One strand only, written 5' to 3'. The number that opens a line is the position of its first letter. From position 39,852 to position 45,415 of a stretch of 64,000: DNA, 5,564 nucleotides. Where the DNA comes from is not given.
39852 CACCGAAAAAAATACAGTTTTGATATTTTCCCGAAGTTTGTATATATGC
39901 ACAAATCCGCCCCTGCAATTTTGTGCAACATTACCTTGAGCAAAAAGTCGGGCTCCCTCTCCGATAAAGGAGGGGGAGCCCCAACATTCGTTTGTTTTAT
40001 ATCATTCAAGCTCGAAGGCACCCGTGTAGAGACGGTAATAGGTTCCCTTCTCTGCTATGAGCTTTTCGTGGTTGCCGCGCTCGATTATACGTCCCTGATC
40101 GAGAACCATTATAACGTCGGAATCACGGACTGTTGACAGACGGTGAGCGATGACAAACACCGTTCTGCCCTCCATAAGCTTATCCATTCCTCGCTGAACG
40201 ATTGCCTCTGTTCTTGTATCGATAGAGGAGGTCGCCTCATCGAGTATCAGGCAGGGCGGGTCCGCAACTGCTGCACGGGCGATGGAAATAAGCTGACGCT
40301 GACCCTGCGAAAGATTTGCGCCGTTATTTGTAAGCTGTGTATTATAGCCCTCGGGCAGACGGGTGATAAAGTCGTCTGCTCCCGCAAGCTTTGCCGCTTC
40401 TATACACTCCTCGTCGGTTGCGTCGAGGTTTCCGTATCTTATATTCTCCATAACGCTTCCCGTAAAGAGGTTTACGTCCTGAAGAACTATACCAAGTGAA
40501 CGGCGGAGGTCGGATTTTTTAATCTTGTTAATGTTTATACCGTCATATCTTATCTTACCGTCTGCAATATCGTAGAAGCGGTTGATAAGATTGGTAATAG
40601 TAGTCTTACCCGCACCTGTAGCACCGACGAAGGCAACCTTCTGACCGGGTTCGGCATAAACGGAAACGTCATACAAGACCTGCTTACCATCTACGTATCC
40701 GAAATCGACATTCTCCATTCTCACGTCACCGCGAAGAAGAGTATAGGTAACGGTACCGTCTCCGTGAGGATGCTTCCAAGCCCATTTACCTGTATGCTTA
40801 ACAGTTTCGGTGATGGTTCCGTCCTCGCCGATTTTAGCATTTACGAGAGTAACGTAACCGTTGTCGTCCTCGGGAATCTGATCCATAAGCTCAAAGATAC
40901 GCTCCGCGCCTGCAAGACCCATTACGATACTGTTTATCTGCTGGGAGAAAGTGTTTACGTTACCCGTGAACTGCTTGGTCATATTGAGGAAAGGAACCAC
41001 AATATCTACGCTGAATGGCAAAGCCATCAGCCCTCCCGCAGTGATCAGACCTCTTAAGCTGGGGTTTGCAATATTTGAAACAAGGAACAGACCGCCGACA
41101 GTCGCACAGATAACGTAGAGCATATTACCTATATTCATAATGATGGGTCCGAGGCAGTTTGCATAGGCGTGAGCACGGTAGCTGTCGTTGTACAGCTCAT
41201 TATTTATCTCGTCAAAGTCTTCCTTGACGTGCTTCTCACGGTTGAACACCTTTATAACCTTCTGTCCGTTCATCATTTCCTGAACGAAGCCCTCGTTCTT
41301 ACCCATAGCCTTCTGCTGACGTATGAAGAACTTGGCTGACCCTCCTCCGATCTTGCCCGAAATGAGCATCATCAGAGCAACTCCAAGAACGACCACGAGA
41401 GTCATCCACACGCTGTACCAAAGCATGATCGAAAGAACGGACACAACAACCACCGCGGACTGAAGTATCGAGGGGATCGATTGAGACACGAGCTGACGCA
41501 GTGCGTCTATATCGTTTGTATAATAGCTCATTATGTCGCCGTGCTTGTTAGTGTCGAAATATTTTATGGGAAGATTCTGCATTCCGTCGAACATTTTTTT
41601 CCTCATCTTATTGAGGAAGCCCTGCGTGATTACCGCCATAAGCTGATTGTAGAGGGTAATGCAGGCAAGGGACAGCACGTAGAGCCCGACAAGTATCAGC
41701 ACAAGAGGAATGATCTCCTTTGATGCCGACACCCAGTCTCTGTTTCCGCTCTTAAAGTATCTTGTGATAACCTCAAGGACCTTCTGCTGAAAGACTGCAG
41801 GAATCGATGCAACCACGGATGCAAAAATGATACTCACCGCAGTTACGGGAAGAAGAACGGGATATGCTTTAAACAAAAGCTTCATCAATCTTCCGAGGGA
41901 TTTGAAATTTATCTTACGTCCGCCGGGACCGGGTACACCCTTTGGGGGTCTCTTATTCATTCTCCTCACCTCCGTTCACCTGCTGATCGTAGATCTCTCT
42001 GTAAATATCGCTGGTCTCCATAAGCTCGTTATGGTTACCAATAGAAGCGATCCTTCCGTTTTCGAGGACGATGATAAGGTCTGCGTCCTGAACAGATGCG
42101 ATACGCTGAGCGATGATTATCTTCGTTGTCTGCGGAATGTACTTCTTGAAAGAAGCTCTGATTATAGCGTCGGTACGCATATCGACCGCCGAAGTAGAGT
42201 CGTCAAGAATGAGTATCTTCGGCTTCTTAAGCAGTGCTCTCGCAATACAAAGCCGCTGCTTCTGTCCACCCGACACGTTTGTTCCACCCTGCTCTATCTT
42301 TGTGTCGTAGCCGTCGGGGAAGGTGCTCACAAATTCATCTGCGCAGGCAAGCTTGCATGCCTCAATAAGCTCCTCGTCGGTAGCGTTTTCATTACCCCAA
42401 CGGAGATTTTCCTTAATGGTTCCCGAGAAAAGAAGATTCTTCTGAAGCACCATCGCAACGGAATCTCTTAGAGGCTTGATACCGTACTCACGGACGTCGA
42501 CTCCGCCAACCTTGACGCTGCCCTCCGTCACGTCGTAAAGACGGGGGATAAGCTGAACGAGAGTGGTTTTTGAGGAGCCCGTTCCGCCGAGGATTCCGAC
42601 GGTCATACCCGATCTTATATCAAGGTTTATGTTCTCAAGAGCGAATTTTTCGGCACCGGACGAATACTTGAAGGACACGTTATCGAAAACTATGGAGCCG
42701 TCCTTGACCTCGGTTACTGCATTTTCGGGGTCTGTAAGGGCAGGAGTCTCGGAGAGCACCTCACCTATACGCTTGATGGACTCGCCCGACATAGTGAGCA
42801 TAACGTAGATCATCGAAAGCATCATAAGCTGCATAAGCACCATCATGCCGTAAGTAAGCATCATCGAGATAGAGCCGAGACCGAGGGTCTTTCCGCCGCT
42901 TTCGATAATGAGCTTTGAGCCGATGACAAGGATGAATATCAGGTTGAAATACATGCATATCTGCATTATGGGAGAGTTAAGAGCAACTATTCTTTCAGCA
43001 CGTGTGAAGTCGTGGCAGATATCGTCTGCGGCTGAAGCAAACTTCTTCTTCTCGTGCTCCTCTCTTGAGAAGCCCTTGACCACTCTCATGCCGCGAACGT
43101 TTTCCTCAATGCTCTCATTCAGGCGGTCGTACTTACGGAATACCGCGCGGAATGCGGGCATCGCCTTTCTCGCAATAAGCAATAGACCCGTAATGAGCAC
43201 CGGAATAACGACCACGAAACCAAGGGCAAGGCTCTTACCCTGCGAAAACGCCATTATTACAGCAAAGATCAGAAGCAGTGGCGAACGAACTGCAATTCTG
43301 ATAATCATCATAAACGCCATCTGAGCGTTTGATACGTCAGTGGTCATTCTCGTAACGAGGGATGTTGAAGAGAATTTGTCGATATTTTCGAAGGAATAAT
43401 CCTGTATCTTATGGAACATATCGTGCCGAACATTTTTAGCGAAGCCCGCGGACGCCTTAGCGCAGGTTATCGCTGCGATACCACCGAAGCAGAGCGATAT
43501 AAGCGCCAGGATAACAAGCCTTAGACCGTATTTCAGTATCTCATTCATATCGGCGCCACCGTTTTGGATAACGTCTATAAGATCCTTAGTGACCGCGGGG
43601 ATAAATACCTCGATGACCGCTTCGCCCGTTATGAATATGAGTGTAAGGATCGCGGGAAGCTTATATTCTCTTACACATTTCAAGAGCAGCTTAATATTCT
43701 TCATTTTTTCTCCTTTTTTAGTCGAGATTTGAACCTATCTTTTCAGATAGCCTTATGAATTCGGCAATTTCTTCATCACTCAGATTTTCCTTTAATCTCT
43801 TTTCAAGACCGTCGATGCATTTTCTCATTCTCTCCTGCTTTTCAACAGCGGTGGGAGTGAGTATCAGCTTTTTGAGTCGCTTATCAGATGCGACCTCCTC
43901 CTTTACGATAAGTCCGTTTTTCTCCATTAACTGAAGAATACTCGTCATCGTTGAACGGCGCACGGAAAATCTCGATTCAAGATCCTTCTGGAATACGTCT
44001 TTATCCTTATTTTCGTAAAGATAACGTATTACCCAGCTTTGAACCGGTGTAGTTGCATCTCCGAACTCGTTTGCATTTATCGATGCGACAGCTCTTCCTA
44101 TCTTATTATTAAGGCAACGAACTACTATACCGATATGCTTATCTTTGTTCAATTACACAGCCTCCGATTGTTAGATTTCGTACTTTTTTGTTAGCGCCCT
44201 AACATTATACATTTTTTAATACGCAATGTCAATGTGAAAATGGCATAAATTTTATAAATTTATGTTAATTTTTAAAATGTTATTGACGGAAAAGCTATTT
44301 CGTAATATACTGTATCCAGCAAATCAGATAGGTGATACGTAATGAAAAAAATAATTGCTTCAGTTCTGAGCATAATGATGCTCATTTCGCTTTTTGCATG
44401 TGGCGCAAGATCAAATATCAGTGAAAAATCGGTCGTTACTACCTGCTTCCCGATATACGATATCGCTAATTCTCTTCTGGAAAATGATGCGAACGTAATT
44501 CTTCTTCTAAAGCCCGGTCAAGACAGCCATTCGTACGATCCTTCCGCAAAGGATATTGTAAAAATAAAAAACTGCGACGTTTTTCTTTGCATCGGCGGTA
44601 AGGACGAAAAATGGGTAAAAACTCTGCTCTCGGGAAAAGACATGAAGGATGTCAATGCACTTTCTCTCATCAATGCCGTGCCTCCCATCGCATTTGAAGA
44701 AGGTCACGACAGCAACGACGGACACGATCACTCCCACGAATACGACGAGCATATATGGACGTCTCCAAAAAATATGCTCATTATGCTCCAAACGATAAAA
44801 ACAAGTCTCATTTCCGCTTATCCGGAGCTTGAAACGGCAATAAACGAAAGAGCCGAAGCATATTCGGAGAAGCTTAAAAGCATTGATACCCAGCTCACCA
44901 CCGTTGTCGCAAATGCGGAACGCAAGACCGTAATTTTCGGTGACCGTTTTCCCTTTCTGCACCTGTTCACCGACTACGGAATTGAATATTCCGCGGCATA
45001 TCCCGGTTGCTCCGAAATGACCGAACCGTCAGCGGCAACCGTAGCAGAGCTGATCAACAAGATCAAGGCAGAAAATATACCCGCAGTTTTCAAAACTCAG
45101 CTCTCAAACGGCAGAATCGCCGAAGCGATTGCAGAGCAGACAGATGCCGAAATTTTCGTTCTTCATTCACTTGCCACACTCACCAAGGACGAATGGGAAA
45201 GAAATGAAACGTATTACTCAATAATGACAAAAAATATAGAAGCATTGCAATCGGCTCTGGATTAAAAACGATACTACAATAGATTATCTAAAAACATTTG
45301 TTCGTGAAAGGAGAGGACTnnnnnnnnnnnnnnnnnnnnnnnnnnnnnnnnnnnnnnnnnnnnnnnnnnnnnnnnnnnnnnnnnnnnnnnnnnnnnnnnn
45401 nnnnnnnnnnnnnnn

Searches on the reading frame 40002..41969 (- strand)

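Call 40: search_protein_families(library=pfam, proteins=[window:40002-41969:-], max_evalue=0.00001)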
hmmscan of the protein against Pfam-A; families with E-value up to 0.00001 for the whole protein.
window:40002-41969:- (655 aa): 2 families
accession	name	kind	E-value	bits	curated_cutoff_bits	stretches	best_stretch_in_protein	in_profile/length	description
PF00664.28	ABC_membrane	-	2.2e-47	162.5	28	1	47-302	4-256/274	ABC transporter transmembrane region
PF00005.33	ABC_tran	-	4e-28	99.2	25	1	433-581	2-137/137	ABC transporter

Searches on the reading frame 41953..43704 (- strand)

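Call 40: search_protein_families(library=pfam, proteins=[window:41953-43704:-], max_evalue=0.00001)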
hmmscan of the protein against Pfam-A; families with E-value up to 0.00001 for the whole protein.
window:41953-43704:- (583 aa): 2 families
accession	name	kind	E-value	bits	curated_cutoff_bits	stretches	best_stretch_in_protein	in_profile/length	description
PF00664.28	ABC_membrane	-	4.7e-35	122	28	1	19-290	2-271/274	ABC transporter transmembrane region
PF00005.33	ABC_tran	-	1.7e-29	103.6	25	1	356-505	1-137/137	ABC transporter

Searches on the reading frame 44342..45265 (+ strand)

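Call 40: search_protein_families(library=pfam, proteins=[window:44342-45265:+], max_evalue=0.00001)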
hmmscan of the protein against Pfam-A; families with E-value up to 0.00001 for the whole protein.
window:44342-45265:+ (307 aa): 1 family
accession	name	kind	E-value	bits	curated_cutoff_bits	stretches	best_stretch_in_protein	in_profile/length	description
PF01297.22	ZnuA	-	8.2e-68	229.2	29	1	31-305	1-263/263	Zinc-uptake complex component A periplasmic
